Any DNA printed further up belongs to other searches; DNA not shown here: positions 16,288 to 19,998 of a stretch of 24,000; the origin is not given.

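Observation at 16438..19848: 1136-aa orphan protein with no recognisable catalytic motif as first gene of the R-M operon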

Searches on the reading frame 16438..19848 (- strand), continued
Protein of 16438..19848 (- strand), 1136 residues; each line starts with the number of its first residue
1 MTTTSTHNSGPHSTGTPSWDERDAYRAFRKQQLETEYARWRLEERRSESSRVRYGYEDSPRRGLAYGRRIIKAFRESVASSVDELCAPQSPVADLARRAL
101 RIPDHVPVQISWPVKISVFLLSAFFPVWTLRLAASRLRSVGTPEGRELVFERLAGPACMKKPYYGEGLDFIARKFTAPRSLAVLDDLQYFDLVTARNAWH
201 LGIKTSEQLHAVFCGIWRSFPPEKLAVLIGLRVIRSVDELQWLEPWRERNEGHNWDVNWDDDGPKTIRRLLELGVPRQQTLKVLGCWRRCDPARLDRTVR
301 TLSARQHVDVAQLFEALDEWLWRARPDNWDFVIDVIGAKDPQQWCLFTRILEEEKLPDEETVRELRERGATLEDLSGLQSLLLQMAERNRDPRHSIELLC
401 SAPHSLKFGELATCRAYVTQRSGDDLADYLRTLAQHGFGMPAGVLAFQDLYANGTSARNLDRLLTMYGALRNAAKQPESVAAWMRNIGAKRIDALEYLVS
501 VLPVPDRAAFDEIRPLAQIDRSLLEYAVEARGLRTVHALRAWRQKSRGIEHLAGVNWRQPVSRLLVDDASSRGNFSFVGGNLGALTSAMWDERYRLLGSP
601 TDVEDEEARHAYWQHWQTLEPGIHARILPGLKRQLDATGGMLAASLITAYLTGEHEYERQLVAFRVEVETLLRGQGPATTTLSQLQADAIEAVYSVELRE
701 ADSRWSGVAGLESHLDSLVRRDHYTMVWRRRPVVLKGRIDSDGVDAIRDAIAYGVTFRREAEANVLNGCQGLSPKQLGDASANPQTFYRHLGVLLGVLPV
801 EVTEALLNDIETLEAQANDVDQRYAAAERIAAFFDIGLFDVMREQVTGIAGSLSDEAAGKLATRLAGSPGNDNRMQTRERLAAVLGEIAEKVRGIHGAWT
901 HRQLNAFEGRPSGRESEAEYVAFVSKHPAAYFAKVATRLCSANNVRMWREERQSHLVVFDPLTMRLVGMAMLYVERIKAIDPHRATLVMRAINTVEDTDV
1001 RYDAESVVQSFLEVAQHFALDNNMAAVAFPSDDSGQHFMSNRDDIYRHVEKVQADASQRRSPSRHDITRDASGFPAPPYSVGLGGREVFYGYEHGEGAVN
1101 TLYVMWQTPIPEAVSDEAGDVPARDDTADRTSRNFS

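Call 74: search_protein_families(library=pfam, proteins=[L020:6786-9326:+, L020:9326-9853:+, L016:6466-8778:+, L016:5329-6462:+, L014:5505-7835:+, L014:8282-9640:+, L017:8409-9782:+, L015:5307-9842:+, L022:8320-9846:+, L011:4984-8271:+], max_evalue=0.001)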
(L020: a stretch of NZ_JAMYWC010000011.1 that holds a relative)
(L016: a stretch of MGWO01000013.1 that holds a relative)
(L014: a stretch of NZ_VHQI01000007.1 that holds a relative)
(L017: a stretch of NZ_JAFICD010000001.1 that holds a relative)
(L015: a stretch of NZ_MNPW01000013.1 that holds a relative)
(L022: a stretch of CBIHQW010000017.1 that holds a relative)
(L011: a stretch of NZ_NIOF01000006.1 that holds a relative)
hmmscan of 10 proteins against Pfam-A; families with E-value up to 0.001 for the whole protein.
L020:6786-9326:+ (847 aa): 1 family
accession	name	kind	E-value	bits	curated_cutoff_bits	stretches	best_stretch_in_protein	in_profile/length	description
PF09994.14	T6SS_Tle1-like_cat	-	3.7e-22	79.4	27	2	289-411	170-287/287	T6SS, Phospholipase effector Tle1-like, catalytic domain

L020:9326-9853:+ (176 aa): 0 families

L016:6466-8778:+ (771 aa): 3 families
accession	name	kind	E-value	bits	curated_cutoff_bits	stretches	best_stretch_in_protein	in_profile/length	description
PF14457.11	Prok-E2_A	-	1.8e-22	80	25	1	49-180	22-154/163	Prokaryotic E2 family A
PF14464.11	Prok-JAB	-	3.6e-12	46.6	25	1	648-758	12-103/114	Prokaryotic homologs of the JAB domain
PF00899.27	ThiF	-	4.6e-11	42.8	28.1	1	392-500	22-127/238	ThiF family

L016:5329-6462:+ (378 aa): 0 families

L014:5505-7835:+ (777 aa): 5 families
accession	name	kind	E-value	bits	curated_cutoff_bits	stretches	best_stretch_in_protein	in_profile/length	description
PF02463.25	SMC_N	-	1.2e-18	67.8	40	2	288-751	76-203/220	RecF/RecN/SMC N terminal domain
PF13476.12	AAA_23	-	1.7e-11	45.6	27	1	7-236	1-200/201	AAA domain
PF13304.12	AAA_21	-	2.9e-07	31.3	27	1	504-746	65-299/304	AAA domain, putative AbiEii toxin, Type IV TA system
PF13175.12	AAA_15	-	5.7e-07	29.9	32.1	1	5-312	3-231/374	AAA ATPase domain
PF13555.12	AAA_29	-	0.00014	21.9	27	1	12-54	11-50/61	P-loop containing region of AAA domain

L014:8282-9640:+ (453 aa): 0 families

L017:8409-9782:+ (458 aa): 0 families

L015:5307-9842:+ (1512 aa): 1 family
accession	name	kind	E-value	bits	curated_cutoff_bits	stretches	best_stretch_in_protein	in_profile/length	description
PF13191.12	AAA_16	-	9.7e-06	26.6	32.6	1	342-433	25-113/167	AAA ATPase domain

L022:8320-9846:+ (509 aa): 1 family
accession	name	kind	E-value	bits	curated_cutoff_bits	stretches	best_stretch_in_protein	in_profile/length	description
PF07690.21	MFS_1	-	1.2e-46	159.7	33.4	1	20-411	3-346/347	Major Facilitator Superfamily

L011:4984-8271:+ (1096 aa): 5 families
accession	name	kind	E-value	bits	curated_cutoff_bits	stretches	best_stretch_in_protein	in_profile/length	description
PF02518.31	HATPase_c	-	3.1e-25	89.2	26.4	1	838-952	2-110/111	Histidine kinase-, DNA gyrase B-, and HSP90-like ATPase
PF00497.25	SBP_bac_3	-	4e-24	85.3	26.4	2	341-542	16-129/132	Bacterial extracellular solute-binding proteins, family 3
PF00072.30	Response_reg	-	2.7e-17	63.4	30.2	1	966-1075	1-109/111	Response regulator receiver domain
PF00512.31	HisKA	-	1.1e-07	32.2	26.9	1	726-790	2-66/66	His Kinase A (phospho-acceptor) domain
PF12974.12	Phosphonate-bd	-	8.2e-07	29.1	27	0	354-537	20-223/242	ABC transporter, phosphonate, periplasmic substrate-binding protein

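Call 75: search_protein_families(library=pfam, proteins=[L020:1718-4588:+, L020:4613-5518:+, L020:5518-6102:+, L020:13337-16450:-, L017:546-5054:+, L017:16968-19250:-, L013:4446-9503:-, L010:13356-15875:-, L018:15006-17435:+, L019:7798-9807:-], max_evalue=0.001)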
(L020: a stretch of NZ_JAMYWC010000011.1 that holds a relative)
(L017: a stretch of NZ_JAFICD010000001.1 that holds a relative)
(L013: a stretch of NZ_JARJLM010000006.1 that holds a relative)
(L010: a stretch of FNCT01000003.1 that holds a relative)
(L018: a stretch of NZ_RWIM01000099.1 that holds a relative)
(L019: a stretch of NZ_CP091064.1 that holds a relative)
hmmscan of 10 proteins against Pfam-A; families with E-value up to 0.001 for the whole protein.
L020:1718-4588:+ (957 aa): 4 families
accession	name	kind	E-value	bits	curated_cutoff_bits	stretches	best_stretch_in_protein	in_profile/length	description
PF05954.17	Phage_GPD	-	5.9e-58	196.9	30.1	1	37-336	1-286/305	Phage tail baseplate hub (GPD)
PF10106.14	DUF2345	-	8.9e-37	126.7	30.7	1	769-925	2-150/151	Uncharacterized protein conserved in bacteria (DUF2345)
PF13296.11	T6SS_Vgr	-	6.3e-34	116.7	22.4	1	613-720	2-107/108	Putative type VI secretion system Rhs element Vgr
PF04717.18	Phage_base_V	-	2.7e-15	56.9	23.8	1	475-541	11-75/75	Type VI secretion system/phage-baseplate injector OB domain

L020:4613-5518:+ (302 aa): 1 family
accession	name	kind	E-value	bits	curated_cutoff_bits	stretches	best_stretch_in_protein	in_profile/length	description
PF13503.11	DUF4123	-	3.8e-14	53.4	25.8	1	29-152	1-118/119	Domain of unknown function (DUF4123)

L020:5518-6102:+ (195 aa): 1 family
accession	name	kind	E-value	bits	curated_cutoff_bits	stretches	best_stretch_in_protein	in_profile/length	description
PF11745.13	DUF3304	-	4.2e-18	66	22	1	48-140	1-97/97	Protein of unknown function (DUF3304)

L020:13337-16450:- (1037 aa): 2 families
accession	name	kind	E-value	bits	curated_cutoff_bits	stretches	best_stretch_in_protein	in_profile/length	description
PF18821.6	LPD7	-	6e-17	61.8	27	1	888-974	3-88/92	Large polyvalent protein-associated domain 7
PF03432.20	Relaxase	-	0.00068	20.3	24.6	0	46-148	36-119/132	MobA/VirD2-like, nuclease domain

L017:546-5054:+ (1503 aa): 2 families
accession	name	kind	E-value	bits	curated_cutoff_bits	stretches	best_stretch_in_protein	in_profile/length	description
PF13699.11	eCIS_core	-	2.6e-26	92.1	22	1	131-207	2-78/79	eCIS core domain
PF15541.11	Ntox4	-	4e-09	37.2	25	1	1367-1429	3-66/109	Bacterial toxin 4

L017:16968-19250:- (760 aa): 0 families

L013:4446-9503:- (1685 aa): 2 families
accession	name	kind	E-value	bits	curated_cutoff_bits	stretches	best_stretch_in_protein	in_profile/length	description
PF07669.17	Eco57I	-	6.3e-09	36.6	25.3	1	274-352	72-163/171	Eco57I restriction-modification methylase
PF00271.37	Helicase_C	-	0.00024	21.7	23.5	1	1321-1392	41-110/110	Helicase conserved C-terminal domain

L010:13356-15875:- (839 aa): 4 families
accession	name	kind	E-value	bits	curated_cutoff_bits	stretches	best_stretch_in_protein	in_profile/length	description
PF00176.29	SNF2-rel_dom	-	2.1e-13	50.5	24.9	1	167-233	12-86/290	SNF2-related domain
PF04851.21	ResIII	-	1e-09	39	22.5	1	150-226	3-80/164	Type III restriction enzyme, res subunit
PF00270.35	DEAD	-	1e-05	25.7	26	0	158-208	7-53/167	DEAD/DEAH box helicase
PF00271.37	Helicase_C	-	1.3e-05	25.8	23.5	1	661-775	2-110/110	Helicase conserved C-terminal domain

L018:15006-17435:+ (810 aa): 0 families

L019:7798-9807:- (669 aa): 3 families
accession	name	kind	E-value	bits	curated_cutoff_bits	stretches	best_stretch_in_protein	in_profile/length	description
PF01131.25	Topoisom_bac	-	9.4e-114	381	35.1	1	148-588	3-410/411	DNA topoisomerase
PF01751.28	Toprim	-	8.8e-15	55.1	23.1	1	1-128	1-94/96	Toprim domain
PF01396.24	Zn_ribbon_Top1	-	2.5e-09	37.2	32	1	616-650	3-37/39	Topoisomerase DNA binding C4 zinc finger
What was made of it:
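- An eCIS_core/Ntox4 toxin lies in L017 (call 75).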

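Call 76: find_encoding_contigs(protein=P0138, flank=8000, max_places=3)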
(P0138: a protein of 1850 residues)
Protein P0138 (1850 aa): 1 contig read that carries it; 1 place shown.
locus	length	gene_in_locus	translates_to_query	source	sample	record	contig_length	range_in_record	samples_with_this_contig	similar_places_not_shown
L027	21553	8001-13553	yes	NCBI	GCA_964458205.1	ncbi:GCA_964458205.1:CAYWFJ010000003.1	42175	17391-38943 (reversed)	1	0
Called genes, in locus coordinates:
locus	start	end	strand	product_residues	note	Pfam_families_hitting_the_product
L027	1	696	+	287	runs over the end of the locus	PF00072:Response_reg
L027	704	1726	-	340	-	PF13207:AAA_17, PF13238:AAA_18, PF00383:dCMP_cyt_deam_1, PF14437:MafB19-deam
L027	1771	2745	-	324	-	PF01757:Acyl_transf_3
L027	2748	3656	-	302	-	PF01866:Diphthamide_syn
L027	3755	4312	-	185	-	PF00254:FKBP_C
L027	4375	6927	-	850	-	PF01326:PPDK_N, PF00391:PEP-utilizers, PF02896:PEP-utilizers_C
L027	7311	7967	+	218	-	PF01269:Fibrillarin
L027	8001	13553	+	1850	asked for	-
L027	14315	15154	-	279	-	PF00733:Asn_synthase, PF02540:NAD_synthase (faint), PF24167:DUF7411 (weak), PF00733:Asn_synthase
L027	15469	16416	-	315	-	-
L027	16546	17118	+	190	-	PF09858:DUF2085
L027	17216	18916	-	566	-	PF02355:SecD_SecF_C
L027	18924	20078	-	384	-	PF07549:Sec_GG (faint), PF00873:ACR_tran (faint), PF02355:SecD_SecF_C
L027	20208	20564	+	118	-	-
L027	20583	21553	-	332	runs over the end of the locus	-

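Call 77: find_encoding_contigs(protein=P0100, flank=8000, max_places=3)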
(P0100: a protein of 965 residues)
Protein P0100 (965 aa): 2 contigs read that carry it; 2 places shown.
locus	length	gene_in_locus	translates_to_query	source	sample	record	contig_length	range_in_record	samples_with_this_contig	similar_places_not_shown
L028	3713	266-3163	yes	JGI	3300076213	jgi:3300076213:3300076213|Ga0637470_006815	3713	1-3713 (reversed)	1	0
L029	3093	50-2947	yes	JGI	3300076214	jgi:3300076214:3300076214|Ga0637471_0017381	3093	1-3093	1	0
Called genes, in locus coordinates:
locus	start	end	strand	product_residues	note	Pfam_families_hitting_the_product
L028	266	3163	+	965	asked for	-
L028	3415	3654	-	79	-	-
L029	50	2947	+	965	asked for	-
